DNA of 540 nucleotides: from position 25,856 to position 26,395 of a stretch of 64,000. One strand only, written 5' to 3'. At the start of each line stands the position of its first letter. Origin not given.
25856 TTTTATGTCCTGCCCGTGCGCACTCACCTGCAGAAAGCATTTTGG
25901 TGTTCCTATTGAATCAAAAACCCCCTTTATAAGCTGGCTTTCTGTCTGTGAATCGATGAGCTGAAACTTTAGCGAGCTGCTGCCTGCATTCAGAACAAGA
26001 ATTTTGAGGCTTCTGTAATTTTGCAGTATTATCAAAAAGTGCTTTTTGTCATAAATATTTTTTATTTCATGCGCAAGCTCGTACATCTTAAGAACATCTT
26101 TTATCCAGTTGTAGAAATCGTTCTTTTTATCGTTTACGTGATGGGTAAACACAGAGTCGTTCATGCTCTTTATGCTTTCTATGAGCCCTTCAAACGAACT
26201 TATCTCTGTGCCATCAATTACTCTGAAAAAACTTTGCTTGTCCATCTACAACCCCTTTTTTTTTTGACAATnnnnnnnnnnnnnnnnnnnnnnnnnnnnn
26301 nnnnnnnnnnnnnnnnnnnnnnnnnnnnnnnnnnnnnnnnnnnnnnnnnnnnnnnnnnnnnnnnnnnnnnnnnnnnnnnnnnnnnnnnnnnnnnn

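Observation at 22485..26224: A 50-aa module shared between the C-terminus of the ABC-2 permease and an N-terminal extension of acetate kinase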

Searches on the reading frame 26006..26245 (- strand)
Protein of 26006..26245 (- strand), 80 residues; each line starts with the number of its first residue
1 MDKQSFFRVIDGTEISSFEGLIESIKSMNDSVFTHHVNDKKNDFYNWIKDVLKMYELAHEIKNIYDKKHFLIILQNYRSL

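Call 4: search_protein_families(library=pfam, proteins=[window:26009-26245:-], max_evalue=1)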
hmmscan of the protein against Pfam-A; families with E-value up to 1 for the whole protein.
seq(79 aa): 1 family
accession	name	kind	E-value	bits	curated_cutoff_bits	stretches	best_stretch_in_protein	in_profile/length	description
PF19027.5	DUF5752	-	0.00091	19.1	23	1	13-64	132-189/208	Family of unknown function (DUF5752)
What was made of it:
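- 26012..26245 (-): N-terminal DUF5752/OrfY-type module of AckA (residues 1 to about 78). It abuts the first kinase strand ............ PF19027 scores 19.1 bits against a GA of 23 (call 4).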

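Call 6: find_homologous_proteins(query=window:26009-26245:-, max_evalue=0.01)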
Query seq(79 aa): no candidate shares three 5-residue words with the query. No homologue found.
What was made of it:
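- Tried and rejected: A protein search with the module alone found nothing (call 6).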

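Call 16: search_solved_structures(query=A1, max_evalue=10, show_alignments=3)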
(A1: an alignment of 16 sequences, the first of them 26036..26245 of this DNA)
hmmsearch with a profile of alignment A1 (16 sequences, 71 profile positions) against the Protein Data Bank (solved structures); distinct sequences matched with E-value up to 10: 9.
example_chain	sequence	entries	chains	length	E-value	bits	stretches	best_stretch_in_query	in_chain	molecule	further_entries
4cso_A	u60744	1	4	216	5.8e-05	25.9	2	33-66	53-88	ORFY PROTEIN, TRANSCRIPTION FACTOR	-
8fex_A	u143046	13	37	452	0.036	17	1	29-49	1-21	TIR-APAZ | TIR domain-containing protein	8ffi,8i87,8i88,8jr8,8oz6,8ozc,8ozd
8sp0_A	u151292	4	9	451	0.14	15.1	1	31-49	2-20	TIR-APAZ | TIR domain-containing protein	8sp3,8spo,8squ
2zwi_A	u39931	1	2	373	0.23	14.4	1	24-48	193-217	Alpha-/beta-galactoside alpha-2,3-sialyltransferase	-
8j7s_B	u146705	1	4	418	0.33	13.9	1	29-49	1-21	TIR domain-containing protein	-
9hsg_A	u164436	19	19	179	0.64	13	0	37-51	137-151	choline-phosphate cytidylyltransferase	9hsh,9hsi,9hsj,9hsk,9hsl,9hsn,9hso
9hsm_A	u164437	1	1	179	0.64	13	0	37-51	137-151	choline-phosphate cytidylyltransferase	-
4zcp_A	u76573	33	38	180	0.64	13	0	37-51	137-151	Cholinephosphate cytidylyltransferase | Choline-phosphate cytidylyltransferase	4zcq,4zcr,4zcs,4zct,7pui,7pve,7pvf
4ccy_A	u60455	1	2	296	1.9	11.5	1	41-55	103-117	CARBOXYLESTERASE YBFK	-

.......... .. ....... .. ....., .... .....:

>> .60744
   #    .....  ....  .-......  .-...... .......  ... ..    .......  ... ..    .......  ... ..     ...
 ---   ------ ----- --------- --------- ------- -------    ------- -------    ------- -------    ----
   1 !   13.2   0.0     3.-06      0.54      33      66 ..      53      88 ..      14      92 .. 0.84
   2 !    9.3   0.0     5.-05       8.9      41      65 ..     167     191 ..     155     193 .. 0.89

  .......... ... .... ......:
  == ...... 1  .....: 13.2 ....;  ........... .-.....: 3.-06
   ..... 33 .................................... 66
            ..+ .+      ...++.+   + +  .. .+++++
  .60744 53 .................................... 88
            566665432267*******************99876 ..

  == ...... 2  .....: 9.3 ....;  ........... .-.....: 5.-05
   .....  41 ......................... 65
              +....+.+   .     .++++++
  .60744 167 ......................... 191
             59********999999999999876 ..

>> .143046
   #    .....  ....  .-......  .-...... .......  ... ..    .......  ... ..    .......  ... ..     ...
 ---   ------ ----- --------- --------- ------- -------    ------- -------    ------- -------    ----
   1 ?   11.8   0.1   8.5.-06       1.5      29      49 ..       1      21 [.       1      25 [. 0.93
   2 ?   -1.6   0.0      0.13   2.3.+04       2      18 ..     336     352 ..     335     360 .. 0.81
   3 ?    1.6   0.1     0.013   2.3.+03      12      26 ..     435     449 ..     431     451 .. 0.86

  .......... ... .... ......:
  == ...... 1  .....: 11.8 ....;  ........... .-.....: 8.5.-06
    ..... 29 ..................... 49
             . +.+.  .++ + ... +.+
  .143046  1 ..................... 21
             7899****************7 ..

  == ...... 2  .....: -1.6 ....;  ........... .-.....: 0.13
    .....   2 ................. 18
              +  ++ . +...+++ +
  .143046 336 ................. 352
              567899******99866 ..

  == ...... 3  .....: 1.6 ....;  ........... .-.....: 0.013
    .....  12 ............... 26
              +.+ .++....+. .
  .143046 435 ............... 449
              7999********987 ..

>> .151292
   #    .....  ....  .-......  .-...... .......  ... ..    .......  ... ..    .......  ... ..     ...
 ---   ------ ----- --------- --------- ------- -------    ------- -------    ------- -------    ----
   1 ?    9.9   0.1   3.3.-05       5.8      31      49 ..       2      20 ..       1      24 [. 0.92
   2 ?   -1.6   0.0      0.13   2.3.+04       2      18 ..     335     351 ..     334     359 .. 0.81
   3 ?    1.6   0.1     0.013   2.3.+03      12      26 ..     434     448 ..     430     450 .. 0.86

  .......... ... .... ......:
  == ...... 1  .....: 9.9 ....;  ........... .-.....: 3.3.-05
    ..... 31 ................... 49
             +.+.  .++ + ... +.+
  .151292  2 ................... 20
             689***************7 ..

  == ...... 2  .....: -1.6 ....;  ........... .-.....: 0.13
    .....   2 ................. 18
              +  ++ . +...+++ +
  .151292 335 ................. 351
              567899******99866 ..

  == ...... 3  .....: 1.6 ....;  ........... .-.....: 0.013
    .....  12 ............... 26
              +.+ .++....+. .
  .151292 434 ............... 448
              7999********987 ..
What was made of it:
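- On DUF5752 / OrfY (PF19027): The A1 profile gives E=5.8e-5 with two stretches (call 16).
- The molecule name of 4CSO (call 16).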

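Call 22: search_protein_representatives(alignment_id=A1)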
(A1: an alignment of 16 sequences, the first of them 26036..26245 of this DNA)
Query: 16 sequences, 71 profile positions. Proteins with E-value up to 0.001 (for the whole library): 4753; up to 1e-10: 3296; up to 1e-30: 34. The best 150 are listed.
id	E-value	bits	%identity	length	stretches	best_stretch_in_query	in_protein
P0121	1.3e-42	159.4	-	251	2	2-70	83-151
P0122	1.5e-42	159.2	-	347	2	2-69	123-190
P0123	1.9e-42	158.9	-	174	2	2-69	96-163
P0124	3.1e-41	155.0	-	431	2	2-69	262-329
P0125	2.2e-40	152.3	-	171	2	5-69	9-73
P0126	5.5e-40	151.0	-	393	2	3-69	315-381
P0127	1.2e-39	149.8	-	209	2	3-70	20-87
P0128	2.0e-39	149.2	-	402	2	2-69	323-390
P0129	5.3e-39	147.8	-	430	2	2-70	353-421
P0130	1.0e-38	147.0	-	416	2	2-69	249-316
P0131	2.3e-38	145.8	-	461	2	2-69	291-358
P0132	3.4e-37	142.0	-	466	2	2-69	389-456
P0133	5.0e-37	141.5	-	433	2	4-69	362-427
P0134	6.2e-37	141.2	-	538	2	3-70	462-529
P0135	2.4e-36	139.3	-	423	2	3-69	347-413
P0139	6.8e-36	137.9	-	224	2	4-67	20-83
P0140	4.3e-35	135.3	-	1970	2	5-69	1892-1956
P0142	1.2e-34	133.9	-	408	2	2-69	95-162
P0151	1.8e-31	123.7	-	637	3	2-70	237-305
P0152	2.3e-31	123.4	-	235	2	4-64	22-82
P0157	1.1e-29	117.9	-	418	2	2-65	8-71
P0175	8.1e-26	105.6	-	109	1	1-69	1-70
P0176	1.3e-25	104.9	-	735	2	2-68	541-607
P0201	4.4e-22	93.6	-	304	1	2-69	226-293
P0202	4.8e-22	93.5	-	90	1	4-69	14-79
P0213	9.4e-22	92.6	-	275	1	5-67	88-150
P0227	1.6e-21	91.9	-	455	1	2-69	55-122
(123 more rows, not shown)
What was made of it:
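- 4753 clusters at E<=1e-3 (call 22). The family has thousands of other carriers (call 22).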

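Call 25: search_protein_families(library=pfam, proteins=[P0151, P0140, P0213, P0124, P0142, P0157, P0176, P0201, P0227, P0121], max_evalue=0.01)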
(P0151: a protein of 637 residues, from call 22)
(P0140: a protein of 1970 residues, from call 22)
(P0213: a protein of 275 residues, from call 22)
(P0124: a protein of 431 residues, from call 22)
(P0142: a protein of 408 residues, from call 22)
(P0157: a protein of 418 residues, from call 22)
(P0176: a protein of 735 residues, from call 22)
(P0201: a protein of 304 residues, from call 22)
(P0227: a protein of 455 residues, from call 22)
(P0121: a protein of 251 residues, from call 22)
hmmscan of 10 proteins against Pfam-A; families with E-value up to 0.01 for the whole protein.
P0151 (637 aa): 17 families
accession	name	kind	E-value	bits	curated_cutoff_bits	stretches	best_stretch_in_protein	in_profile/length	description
PF06745.19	ATPase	-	6e-48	163.7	26.6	1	399-633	2-230/231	KaiC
PF19027.5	DUF5752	-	1.3e-12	48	23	2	33-166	57-204/208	Family of unknown function (DUF5752)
PF13481.12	AAA_25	-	3.7e-08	33.7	27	1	406-564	23-187/195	AAA domain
PF07088.17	GvpD_P-loop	-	1.6e-06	28.6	24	1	417-589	11-172/189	GvpD gas vesicle protein, P-loop domain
PF03796.21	DnaB_C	-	1.6e-05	24.9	27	1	398-463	2-67/255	DnaB-like helicase C terminal domain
PF00437.27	T2SSE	-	0.00039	19.6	24.9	1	418-475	144-199/370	Type II/IV secretion system protein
PF13245.12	AAA_19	-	0.00043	20.9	25.1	1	417-456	12-53/134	AAA domain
PF20720.3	nSTAND3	-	0.0014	18.7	27.2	1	416-453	17-55/155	Novel STAND NTPase 3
PF05729.18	NACHT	-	0.0015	18.9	26.7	1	418-580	2-143/167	NACHT domain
PF00154.27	RecA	-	0.0023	17.9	27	1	391-454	26-90/262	recA bacterial DNA recombination protein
PF02572.21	CobA_CobO_BtuR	-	0.0032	18.1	25.7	0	418-529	4-123/172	ATP:corrinoid adenosyltransferase BtuR/CobO/CobP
PF24883.2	NPHP3_N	-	0.0059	17.3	24.8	0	417-458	23-64/164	Nephrocystin 3, N-terminal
PF13401.12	AAA_22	-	0.0063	17.3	27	0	419-511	8-93/130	AAA domain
PF13173.12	AAA_14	-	0.007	16.8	27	0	418-476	4-57/129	AAA domain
PF08346.17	AntA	-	0.0074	17.3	27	0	128-152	13-37/68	AntA/AntB antirepressor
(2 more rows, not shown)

P0140 (1970 aa): 14 families
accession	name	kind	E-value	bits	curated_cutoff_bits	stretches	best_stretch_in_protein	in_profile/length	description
PF13620.12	CarboxypepD_reg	-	6.2e-66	219.2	32.3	9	358-430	2-81/82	Carboxypeptidase regulatory-like domain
PF13715.12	CarbopepD_reg_2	-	4.7e-49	164.8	32.2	8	358-431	1-77/88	CarboxypepD_reg-like domain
PF15976.11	CooC_C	-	2.6e-09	37.5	29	0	785-823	25-63/93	CS1-pili formation C-terminal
PF01935.23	DUF87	-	4e-08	34.1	23.2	1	1338-1435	3-82/220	Helicase HerA, central domain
PF05872.18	HerA_C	-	1.2e-07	31.2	22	1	1349-1402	14-67/502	Helicase HerA-like C-terminal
PF08308.17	PEGA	-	1.2e-06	28.7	20.8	0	899-934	32-67/71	PEGA domain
PF16371.11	MetallophosN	-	2.9e-06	27.8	35.6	0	450-499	5-55/77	N terminal of Calcineurin-like phosphoesterase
PF19027.5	DUF5752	-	0.0001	22.2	23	0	1769-1799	53-83/208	Family of unknown function (DUF5752)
PF10412.15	TrwB_AAD_bind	-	0.00056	19.3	20.5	1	1356-1395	15-54/387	Type IV secretion-system coupling protein DNA-binding domain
PF12985.13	DUF3869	-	0.00065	20.3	24.5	0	525-577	7-60/85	Domain of unknown function (DUF3869)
PF00270.35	DEAD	-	0.001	19.3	26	0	1359-1506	17-136/167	DEAD/DEAH box helicase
PF23374.1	Fn3_arc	-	0.0012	19.3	28.9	0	613-659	26-72/78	Archaeal fibronectin-III type-like domain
PF22157.2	SupH-like_C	-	0.0017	19.3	27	1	1088-1123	3-39/58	Sucrose hydrolase-like, C-terminal domain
PF04851.21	ResIII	-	0.0059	17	22.5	0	1358-1498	25-138/164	Type III restriction enzyme, res subunit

P0213 (275 aa): 3 families
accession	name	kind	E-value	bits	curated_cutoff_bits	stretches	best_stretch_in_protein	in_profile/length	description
PF00313.28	CSD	-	7.2e-12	45.4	27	1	207-267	2-65/66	'Cold-shock' DNA-binding domain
PF19027.5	DUF5752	-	2.8e-05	24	23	1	96-147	131-188/208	Family of unknown function (DUF5752)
PF01978.25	TrmB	-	0.00014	22.1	25.6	1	6-55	12-61/68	Sugar-specific transcriptional regulator TrmB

P0124 (431 aa): 1 family
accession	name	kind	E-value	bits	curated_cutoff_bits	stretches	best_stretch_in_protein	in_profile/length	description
PF19027.5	DUF5752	-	5.4e-09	36.1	23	1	272-417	16-189/208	Family of unknown function (DUF5752)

P0142 (408 aa): 3 families
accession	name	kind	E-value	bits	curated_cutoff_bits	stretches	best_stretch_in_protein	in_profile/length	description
PF19027.5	DUF5752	-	2e-07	31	23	1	111-158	22-80/208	Family of unknown function (DUF5752)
PF20990.2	DUF2207_C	-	0.0038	17.4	33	1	237-387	44-191/247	Predicted membrane protein (DUF2207) C-terminal domain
PF07062.17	Clc-like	-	0.0059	16.6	24.9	0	286-360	61-135/212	Clc-like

P0157 (418 aa): 1 family
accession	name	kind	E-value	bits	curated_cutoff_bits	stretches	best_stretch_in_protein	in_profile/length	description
PF19027.5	DUF5752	-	6.6e-05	22.8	23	0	46-75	55-84/208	Family of unknown function (DUF5752)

P0176 (735 aa): 1 family
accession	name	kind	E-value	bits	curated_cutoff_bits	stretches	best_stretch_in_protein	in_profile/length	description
PF19027.5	DUF5752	-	1.5e-05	24.9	23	1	146-203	41-110/208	Family of unknown function (DUF5752)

P0201 (304 aa): 1 family
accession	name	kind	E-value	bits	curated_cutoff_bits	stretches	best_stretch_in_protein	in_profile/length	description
PF19027.5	DUF5752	-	0.00039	20.3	23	1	257-293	46-84/208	Family of unknown function (DUF5752)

P0227 (455 aa): 1 family
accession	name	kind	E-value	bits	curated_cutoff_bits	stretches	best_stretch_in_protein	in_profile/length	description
PF19027.5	DUF5752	-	6.9e-06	26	23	1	66-117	17-79/208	Family of unknown function (DUF5752)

P0121 (251 aa): 3 families
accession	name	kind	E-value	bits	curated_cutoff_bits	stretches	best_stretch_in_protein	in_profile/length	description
PF19027.5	DUF5752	-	3.4e-11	43.3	23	2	83-150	6-84/208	Family of unknown function (DUF5752)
PF07862.16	Nif11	-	9.7e-05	23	23.8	0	126-156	6-36/48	Nif11 domain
PF08346.17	AntA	-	0.009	17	27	0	212-233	11-32/68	AntA/AntB antirepressor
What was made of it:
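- Fusions to a cold-shock domain plus a TrmB wHTH (P0213), and to KaiC/RadA-like and HerA/FtsK-like ATPases (call 25).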

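Call 26: predict_structure(alignment_id=A1)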
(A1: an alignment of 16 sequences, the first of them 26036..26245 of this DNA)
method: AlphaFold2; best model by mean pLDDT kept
length: 70 residues; sequences in the alignment: 16
mean_pLDDT: 89.4   pTM: 0.74
mean pLDDT of the five models: 89.4, 89.3, 87.6, 86.5, 83.6
residues with pLDDT >= 90: 55; 70-90: 11; 50-70: 2; < 50: 2
segments of 3 or more residues with pLDDT < 50: none
pLDDT, mean of each block of 10 residues (from residue 1): 75 93 92 92 94 93 87
secondary structure, 60 per line:
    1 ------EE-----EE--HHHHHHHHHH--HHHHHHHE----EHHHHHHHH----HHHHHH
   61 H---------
elements in order: H18-27 H30-36 H43-50 H55-61
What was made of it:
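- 26012..26245 (-): AF2 pLDDT is 89.4 (call 26).
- The AF2 model is confident (call 26).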

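Call 28: fold_search(model_id=the predicted structure, library=pdb)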
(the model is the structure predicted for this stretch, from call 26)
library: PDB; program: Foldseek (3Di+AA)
matches with E <= 10: 68; with E <= 0.001: 0
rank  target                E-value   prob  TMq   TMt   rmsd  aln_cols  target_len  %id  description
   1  4cso_B                2.1e-01  0.84  0.58  0.20   6.9        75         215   24  The structure of OrfY from Thermoproteus tenax (released 2014-03-19)
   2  4cso_D                2.9e-01  0.77  0.58  0.20   6.9        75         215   24  The structure of OrfY from Thermoproteus tenax (released 2014-03-19)
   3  6opm_C                1.2e+00  0.04  0.20  0.06  13.7        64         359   19  Casposase bound to integration product (released 2020-02-12)
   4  6opm_A                1.3e+00  0.03  0.18  0.06  13.9        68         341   16  Casposase bound to integration product (released 2020-02-12)
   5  9ekb_A                3.0e+00  0.02  0.21  0.02  16.5        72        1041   12  Cryo-EM structure of apo-form human DNA polymerase delta (released 2025-02-05)
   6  1y0j_MODEL_1_A        3.4e+00  0.06  0.25  0.36   4.4        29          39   17  Zinc fingers as protein recognition motifs: structural basis for the GATA-1/Friend of GATA interaction (released 2005-01-25)
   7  9eh9                  3.7e+00  0.09  0.29  0.22   4.1        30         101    7  Crystal structure of unbound N-SH2 domain of SHP2 (released 2026-01-07)
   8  9muq                  3.7e+00  0.07  0.30  0.23   5.0        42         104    5  Crystal structure of unbound N-SH2 domain of SHP2 (1AYD conditions) (released 2026-01-07)
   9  4u5w_D                4.0e+00  0.06  0.23  0.11   5.8        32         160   19  Crystal Structure of HIV-1 Nef-SF2 Core Domain in Complex with the Src Family Kinase Hck SH3-SH2 Tandem Regulatory Dom (released 2014-08-20)
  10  7q5u_AAA              4.5e+00  0.08  0.29  0.09   2.6        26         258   19  The tandem SH2 domains of SYK with a bound CD3G diphospho-ITAM peptide (released 2021-11-24)
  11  3nhn                  4.9e+00  0.05  0.24  0.12   5.8        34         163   18  Crystal structure of the SRC-family kinase HCK SH3-SH2-linker regulatory region (released 2010-09-01)
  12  6tny_A                5.2e+00  0.01  0.20  0.02  16.8        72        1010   17  Processive human polymerase delta holoenzyme (released 2019-12-18)
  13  6ayd                  5.6e+00  0.03  0.22  0.08   5.1        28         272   14  Pim1 complexed with N-(6-(4-hydroxyphenyl)-1H-indazol-3-yl)cyclopropanecarboxamide (released 2017-12-27)
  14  1xws                  5.6e+00  0.03  0.21  0.07   4.7        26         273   15  Crystal Structure of the human PIM1 kinase domain (released 2004-11-16)
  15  6ykd                  5.6e+00  0.03  0.21  0.07   4.7        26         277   15  Human Pim-1 kinase in complex with an inhibitor identified by virtual screening (released 2020-07-01)
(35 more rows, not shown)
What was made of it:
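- On DUF5752 / OrfY (PF19027): The single module gives probability 0.84 and TMq 0.58 (call 28).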

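Call 33: find_related_loci(query=A1, collection=genome_contigs, flank=4000)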
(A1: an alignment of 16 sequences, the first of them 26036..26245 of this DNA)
Query A1 (70 aa) in genome_contigs; peptide patterns used: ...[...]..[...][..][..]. (x = any residue, [..] = any of these).
433 stretches matched a pattern; 411 encode a relative of the query (tblastn E <= 1e-3); the best 80 are kept; 80 distinct loci.
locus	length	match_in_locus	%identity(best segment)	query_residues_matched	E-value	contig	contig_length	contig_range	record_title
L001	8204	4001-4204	41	2-70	2e-16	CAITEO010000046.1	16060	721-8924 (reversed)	uncultured Candidatus Woesearchaeota archaeon isolate AlinenSediments_bin-1271 genome assembly, contig: bin-1271:046/101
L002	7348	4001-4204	41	1-68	3e-16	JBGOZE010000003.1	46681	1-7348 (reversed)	MAG: Candidatus Nanoarchaeia archaeon isolate OBJ_0618_130150_25 k141_5900841_length_46681_cov_10.0000, whole genome sho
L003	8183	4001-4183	48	7-67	5e-16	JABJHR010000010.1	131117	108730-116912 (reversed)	MAG: Candidatus Woesearchaeota archaeon isolate SI074_bin25 k141_1301159, whole genome shotgun sequence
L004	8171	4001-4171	51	5-61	5e-16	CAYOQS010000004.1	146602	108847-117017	MAG TPA_asm: uncultured Methanosarcinales archaeon isolate SRP332253_co2_156 genome assembly, contig: NODE_56_length_146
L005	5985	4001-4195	43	6-70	8e-16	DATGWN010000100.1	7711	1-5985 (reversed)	MAG TPA_asm: Acidobacteriota bacterium isolate SMAG_U10583 k141_271301, whole genome shotgun sequence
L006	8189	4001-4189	44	1-63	1e-15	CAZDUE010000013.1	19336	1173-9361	MAG TPA_asm: uncultured Methanosarcinales archaeon isolate binchicken_co125_66 genome assembly, contig: NODE_5682_length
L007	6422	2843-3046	43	1-68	2e-15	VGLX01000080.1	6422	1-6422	MAG: Candidatus Woesearchaeota archaeon isolate M_DeepCast_400m_m2_277 M_DeepCast_400m_m2_277_Ga0194112_10026048, whole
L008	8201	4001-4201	43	2-70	2e-15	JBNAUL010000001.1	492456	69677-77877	MAG: Candidatus Woesearchaeota archaeon isolate Kamch4342-D-MF-011 bin55.fa-1, whole genome shotgun sequence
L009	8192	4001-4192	44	7-70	2e-15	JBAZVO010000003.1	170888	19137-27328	MAG: Candidatus Woesearchaeota archaeon isolate SO_2017_GW1_254 NODE_674_length_170888_cov_5.272597_OW334_2017, whole ge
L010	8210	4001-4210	41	1-70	3e-15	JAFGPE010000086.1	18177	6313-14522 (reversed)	MAG: Candidatus Woesearchaeota archaeon isolate Zod_Metabat.672 k87_7667333, whole genome shotgun sequence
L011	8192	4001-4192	48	7-70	3e-15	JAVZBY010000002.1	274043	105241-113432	MAG: Candidatus Woesearchaeota archaeon isolate DRTY-6_201705_bins_17 DRTY-6_201705_bins_17_scaffold_2, whole genome sho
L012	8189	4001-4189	41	6-68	2e-15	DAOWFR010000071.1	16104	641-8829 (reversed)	MAG TPA_asm: Methanobacteriota archaeon isolate CSMAG_1970 CSMAG_1970_k141_4871600_length_16104_cov_12.2109, whole genom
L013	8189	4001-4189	43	7-69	4e-15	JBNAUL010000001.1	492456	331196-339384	MAG: Candidatus Woesearchaeota archaeon isolate Kamch4342-D-MF-011 bin55.fa-1, whole genome shotgun sequence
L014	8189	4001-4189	46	6-68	5e-15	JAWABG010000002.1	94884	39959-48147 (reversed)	MAG: Candidatus Woesearchaeota archaeon isolate JZ-4_201803_bins_322 JZ-4_201803_bins_322_scaffold_2, whole genome shotg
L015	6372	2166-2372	38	1-69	6e-15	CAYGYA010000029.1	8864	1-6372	MAG TPA_asm: uncultured Methanosarcinales archaeon isolate ERP119294_co2_539 genome assembly, contig: k141_4793079, whol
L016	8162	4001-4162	52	7-60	7e-15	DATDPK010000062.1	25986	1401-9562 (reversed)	MAG TPA_asm: Candidatus Nanoarchaeia archaeon isolate SMAG_U7919 k141_3520512, whole genome shotgun sequence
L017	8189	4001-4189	48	6-68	1e-14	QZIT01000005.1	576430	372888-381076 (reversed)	MAG: Candidatus Woesearchaeota archaeon isolate SURF_58 Ga0104751_1000001, whole genome shotgun sequence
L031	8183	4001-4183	44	1-61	6e-14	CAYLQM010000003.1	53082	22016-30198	MAG TPA_asm: uncultured Methanosarcinales archaeon isolate binchicken_co256_922 genome assembly, contig: NODE_693_length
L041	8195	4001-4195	45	3-67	1e-13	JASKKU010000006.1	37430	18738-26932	MAG: Candidatus Woesearchaeota archaeon isolate DJKA59_ANT-F21_bin.28 scaffold_204, whole genome shotgun sequence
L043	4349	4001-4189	44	7-69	1e-13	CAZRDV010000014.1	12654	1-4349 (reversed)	MAG TPA_asm: uncultured archaeon isolate SRP214966_co4_414 genome assembly, contig: NODE_5003_length_12654_cov_13.178586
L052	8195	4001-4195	42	6-70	3e-13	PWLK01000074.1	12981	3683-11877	MAG: Candidatus Woesearchaeota archaeon isolate CSSed10_238R1 CS-Sed10-C11214, whole genome shotgun sequence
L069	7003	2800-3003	41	1-68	1e-12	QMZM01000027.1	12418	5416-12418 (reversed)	MAG: Candidatus Altiarchaeales archaeon isolate B22_G2 B22_Guay2_scaffold_01211, whole genome shotgun sequence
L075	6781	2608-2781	43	7-64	1e-12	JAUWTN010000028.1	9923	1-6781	MAG: Candidatus Aenigmatarchaeota archaeon isolate CSMAG_2581 CSMAG_2581_k127_9344254_length_9923_cov_40.2217, whole gen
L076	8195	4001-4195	40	6-70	1e-12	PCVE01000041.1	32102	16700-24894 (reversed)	MAG: Candidatus Woesearchaeota archaeon CG11_big_fil_rev_8_21_14_0_20_43_8 CG11_8_21_14_0.20_scaffold_644_c, whole genom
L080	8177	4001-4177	44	4-62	2e-12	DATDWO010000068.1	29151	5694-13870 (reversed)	MAG TPA_asm: Candidatus Nanoarchaeia archaeon isolate SMAG_U8113 k141_295474, whole genome shotgun sequence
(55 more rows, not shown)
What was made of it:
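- The same contig, QZIT01000005.1, carries a GH57-module-module-GS cluster (L017, call 33). The 80 loci were chosen with one narrow peptide pattern and ranked by similarity to the AckA module (call 33). The family is largely confined to DPANN, which is odd for a sensor of a universal metabolite (call 33).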
